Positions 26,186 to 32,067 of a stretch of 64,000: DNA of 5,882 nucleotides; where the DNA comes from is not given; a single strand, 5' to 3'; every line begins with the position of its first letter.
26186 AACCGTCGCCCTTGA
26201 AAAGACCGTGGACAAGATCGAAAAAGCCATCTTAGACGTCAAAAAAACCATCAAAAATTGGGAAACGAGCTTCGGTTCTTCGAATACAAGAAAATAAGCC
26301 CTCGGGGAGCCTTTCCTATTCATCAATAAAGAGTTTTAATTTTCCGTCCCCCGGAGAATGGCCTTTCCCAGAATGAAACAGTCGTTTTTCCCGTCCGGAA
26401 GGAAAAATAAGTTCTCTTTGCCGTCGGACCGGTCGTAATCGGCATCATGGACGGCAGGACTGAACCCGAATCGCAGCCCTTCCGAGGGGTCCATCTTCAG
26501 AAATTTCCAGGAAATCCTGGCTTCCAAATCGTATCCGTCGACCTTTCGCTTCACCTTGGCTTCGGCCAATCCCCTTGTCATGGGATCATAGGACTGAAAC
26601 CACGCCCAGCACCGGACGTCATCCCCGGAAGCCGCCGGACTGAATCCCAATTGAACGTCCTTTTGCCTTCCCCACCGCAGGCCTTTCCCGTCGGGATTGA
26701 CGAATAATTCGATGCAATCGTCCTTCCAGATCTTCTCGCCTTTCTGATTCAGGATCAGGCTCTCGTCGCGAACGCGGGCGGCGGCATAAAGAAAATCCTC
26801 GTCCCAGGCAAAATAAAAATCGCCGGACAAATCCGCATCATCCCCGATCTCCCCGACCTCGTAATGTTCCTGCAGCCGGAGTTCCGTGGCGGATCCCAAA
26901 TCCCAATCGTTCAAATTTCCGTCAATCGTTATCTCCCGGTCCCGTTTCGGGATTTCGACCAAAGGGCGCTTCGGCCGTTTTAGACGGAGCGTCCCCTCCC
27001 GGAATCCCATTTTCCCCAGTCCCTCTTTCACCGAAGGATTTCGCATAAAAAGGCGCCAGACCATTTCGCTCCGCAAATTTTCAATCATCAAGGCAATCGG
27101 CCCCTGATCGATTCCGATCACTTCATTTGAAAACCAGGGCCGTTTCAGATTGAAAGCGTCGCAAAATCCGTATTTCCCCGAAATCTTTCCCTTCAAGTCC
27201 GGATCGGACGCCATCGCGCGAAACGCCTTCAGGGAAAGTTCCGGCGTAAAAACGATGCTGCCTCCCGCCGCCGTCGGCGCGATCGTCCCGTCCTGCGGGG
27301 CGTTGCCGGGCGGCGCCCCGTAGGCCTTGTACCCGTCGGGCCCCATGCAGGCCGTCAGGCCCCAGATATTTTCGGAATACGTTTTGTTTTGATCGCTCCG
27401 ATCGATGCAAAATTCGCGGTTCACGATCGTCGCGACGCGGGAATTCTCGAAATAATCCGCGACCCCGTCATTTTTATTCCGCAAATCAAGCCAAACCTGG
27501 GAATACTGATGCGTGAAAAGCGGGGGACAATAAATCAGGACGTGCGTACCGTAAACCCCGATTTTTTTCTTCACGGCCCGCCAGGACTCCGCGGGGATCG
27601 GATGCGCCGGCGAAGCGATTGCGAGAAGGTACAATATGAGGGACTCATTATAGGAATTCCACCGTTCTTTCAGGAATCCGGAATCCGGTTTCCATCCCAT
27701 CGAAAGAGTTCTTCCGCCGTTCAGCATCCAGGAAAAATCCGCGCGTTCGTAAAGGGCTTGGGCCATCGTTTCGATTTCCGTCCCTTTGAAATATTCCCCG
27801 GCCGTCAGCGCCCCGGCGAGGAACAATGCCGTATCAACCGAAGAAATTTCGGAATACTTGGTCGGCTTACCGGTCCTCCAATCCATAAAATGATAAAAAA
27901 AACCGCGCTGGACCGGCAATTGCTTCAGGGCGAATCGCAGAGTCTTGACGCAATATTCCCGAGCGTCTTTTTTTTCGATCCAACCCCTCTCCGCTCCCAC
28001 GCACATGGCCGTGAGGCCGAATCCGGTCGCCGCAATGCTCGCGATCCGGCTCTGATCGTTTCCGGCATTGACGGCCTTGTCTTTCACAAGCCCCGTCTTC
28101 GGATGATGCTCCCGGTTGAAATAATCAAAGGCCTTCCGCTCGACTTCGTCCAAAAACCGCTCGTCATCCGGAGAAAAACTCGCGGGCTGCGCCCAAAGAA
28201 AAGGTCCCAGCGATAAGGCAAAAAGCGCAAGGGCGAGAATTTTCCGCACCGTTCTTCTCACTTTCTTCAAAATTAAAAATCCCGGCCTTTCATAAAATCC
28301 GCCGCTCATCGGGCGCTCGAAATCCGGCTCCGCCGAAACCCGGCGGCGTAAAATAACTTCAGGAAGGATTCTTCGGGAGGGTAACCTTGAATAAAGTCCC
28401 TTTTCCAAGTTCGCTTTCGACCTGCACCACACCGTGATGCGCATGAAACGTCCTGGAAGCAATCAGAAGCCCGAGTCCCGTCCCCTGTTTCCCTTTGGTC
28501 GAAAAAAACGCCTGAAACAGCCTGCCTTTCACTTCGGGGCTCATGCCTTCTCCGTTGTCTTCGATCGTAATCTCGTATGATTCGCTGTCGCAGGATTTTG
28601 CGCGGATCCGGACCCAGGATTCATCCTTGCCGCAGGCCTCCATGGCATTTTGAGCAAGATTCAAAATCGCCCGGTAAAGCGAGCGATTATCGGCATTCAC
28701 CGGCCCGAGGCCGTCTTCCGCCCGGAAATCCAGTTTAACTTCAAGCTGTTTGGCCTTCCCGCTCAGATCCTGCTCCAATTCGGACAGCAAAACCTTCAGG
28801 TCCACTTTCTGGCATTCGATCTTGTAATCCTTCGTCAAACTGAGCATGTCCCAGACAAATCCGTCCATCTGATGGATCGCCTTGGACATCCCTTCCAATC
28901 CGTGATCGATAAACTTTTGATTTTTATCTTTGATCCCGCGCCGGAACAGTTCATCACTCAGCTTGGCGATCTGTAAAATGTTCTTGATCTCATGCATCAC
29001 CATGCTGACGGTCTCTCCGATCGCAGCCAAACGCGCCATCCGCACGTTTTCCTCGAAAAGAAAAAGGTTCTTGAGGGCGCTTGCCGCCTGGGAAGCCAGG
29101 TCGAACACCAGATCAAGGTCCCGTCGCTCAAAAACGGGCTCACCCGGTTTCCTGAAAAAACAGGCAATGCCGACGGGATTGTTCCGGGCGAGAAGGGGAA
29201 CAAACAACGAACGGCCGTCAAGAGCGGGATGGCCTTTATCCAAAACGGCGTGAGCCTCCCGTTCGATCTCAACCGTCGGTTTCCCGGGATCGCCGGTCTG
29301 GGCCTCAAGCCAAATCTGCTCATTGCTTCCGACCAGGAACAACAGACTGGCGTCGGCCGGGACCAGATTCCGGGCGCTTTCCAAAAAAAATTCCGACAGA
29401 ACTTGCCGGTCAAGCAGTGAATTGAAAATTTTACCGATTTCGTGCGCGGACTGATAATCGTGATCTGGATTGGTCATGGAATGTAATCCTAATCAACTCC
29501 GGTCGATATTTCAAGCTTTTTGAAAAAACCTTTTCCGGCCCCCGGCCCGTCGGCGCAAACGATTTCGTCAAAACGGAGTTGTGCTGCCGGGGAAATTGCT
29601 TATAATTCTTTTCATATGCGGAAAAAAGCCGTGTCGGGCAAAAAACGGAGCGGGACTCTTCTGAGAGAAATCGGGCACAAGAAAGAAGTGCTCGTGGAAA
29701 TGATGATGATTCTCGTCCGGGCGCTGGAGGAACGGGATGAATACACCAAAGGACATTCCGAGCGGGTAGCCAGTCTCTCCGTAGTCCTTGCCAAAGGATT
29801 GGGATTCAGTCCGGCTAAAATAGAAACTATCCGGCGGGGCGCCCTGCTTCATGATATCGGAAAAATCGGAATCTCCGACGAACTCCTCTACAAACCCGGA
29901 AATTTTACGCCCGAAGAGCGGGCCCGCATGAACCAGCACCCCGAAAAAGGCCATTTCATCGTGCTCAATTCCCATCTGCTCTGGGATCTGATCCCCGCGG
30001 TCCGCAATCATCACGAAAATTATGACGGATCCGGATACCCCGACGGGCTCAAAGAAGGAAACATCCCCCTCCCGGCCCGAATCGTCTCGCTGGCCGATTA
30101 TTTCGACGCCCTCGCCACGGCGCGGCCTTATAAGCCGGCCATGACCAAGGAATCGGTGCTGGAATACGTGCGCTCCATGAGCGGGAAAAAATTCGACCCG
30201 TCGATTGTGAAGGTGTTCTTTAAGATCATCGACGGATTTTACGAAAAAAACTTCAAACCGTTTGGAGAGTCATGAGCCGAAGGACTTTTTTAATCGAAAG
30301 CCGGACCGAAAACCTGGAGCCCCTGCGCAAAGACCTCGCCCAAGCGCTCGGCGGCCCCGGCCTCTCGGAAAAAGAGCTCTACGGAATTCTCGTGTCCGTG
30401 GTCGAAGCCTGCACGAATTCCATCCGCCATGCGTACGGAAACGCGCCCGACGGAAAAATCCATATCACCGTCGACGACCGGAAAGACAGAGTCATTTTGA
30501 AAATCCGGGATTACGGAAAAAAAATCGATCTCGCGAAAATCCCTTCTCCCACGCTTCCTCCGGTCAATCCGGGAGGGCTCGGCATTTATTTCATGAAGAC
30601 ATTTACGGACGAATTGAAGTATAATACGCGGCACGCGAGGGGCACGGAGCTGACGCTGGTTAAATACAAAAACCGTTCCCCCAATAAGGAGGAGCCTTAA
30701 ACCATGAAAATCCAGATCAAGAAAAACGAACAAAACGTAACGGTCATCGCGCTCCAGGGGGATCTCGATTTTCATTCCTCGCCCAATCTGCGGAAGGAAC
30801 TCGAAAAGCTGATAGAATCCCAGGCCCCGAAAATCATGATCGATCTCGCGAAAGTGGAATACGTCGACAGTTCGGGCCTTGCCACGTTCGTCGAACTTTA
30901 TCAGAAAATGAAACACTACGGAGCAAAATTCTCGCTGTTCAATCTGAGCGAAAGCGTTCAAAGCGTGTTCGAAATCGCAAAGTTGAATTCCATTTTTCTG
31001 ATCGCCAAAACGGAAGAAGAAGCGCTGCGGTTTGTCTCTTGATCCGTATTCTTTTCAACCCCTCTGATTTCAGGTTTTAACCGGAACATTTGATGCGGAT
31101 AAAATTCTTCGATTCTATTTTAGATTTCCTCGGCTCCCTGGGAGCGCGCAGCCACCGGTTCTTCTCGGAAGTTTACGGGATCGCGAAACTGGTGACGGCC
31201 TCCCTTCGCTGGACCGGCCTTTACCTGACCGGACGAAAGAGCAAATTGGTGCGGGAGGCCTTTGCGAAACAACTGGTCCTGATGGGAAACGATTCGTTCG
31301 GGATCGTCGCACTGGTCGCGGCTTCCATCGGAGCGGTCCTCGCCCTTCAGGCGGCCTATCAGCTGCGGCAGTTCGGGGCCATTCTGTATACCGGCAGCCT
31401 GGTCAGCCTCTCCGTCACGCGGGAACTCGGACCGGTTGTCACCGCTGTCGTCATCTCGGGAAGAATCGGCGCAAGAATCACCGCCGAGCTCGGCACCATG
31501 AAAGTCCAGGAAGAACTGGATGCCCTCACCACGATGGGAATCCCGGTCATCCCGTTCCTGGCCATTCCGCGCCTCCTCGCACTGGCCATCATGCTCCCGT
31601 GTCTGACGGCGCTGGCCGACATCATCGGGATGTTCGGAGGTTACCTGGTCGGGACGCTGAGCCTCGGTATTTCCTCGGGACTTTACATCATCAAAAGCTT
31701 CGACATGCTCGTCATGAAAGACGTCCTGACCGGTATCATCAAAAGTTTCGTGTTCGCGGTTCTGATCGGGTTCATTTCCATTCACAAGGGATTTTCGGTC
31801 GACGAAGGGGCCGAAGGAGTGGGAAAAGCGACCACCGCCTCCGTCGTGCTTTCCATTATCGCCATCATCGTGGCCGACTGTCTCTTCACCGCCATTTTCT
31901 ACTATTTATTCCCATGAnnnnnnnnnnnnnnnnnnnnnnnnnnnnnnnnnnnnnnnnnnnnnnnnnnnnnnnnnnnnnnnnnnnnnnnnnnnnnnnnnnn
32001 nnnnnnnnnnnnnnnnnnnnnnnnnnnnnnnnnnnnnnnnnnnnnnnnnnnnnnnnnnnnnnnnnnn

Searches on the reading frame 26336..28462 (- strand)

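Call 91: search_protein_families(library=pfam, proteins=[window:26336-28462:-], max_evalue=0.00001)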
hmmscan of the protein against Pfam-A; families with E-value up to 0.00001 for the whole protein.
window:26336-28462:- (708 aa): 2 families
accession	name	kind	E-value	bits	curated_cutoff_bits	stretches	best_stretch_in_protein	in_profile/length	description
PF10091.15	Glycoamylase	-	3.8e-70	236.3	27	1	267-476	3-221/221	Putative glucoamylase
PF06452.16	CBM9_1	-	1.1e-14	55.2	23.4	1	513-680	1-157/185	Carbohydrate family 9 binding domain-like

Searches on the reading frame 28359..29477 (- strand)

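Call 91: search_protein_families(library=pfam, proteins=[window:28359-29477:-], max_evalue=0.00001)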
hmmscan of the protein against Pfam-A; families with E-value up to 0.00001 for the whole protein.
window:28359-29477:- (372 aa): 2 families
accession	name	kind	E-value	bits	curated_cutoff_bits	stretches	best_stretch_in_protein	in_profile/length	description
PF02518.31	HATPase_c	-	1.6e-23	83.7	26.4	1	263-370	2-110/111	Histidine kinase-, DNA gyrase B-, and HSP90-like ATPase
PF13492.12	GAF_3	-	6.2e-07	30.3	27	1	31-137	9-129/129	GAF domain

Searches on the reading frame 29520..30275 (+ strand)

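Call 91: search_protein_families(library=pfam, proteins=[window:29520-30275:+], max_evalue=0.00001)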
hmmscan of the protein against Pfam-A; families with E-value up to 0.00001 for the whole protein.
window:29520-30275:+ (251 aa): 2 families
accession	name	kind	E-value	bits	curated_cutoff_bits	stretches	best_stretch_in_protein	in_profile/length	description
PF13487.12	HD_5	-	1.9e-37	129.1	27.2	1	65-229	3-170/170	HD domain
PF01966.28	HD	-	3.9e-22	79.1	22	1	78-197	3-115/116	HD domain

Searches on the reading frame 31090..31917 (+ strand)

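Call 91: search_protein_families(library=pfam, proteins=[window:31090-31917:+], max_evalue=0.00001)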
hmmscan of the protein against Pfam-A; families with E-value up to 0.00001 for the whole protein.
window:31090-31917:+ (275 aa): 1 family
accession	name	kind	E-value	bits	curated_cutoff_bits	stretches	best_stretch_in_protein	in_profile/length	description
PF02405.21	MlaE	-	2.5e-74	249.9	22.5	1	59-269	2-212/212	Permease MlaE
